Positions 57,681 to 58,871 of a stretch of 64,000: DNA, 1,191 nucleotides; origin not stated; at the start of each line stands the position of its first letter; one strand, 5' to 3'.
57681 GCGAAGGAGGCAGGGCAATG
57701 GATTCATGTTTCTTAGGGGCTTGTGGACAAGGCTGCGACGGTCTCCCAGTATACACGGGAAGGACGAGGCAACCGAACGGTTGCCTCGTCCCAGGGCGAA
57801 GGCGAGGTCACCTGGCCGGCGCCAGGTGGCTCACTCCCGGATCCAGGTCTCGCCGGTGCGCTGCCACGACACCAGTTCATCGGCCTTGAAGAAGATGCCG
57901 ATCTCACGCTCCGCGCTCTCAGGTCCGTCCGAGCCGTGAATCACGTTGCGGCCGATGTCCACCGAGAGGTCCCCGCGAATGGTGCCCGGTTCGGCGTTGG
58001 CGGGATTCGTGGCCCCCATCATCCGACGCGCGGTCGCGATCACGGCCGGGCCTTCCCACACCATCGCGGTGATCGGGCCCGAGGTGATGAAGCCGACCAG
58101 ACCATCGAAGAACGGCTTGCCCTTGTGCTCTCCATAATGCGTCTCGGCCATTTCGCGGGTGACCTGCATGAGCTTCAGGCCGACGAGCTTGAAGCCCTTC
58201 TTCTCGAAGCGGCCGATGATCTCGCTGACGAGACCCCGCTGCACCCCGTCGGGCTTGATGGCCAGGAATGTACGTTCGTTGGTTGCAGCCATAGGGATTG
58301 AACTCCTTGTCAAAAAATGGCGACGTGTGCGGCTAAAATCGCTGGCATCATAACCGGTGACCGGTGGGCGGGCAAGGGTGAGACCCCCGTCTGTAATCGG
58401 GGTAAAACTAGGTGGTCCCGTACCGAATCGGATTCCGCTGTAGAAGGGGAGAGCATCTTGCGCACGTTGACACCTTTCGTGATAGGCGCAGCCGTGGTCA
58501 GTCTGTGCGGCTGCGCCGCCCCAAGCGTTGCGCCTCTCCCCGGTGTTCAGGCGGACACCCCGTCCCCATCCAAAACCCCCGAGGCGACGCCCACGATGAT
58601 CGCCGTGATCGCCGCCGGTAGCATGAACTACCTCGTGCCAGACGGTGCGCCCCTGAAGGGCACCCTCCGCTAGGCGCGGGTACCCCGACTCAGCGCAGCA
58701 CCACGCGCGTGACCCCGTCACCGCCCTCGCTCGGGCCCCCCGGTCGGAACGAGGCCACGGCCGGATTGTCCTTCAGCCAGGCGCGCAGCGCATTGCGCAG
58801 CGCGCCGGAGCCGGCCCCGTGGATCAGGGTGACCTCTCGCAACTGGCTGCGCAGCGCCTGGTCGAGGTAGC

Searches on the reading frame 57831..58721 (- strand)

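Call 25: search_protein_families(library=pfam, proteins=[window:57831-58721:-])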
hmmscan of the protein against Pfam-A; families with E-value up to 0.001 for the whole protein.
window:57831-58721:- (296 aa): 1 family
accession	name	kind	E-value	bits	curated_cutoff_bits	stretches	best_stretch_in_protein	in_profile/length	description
PF00334.24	NDK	-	6.4e-58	194.9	27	1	149-282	1-134/135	Nucleoside diphosphate kinase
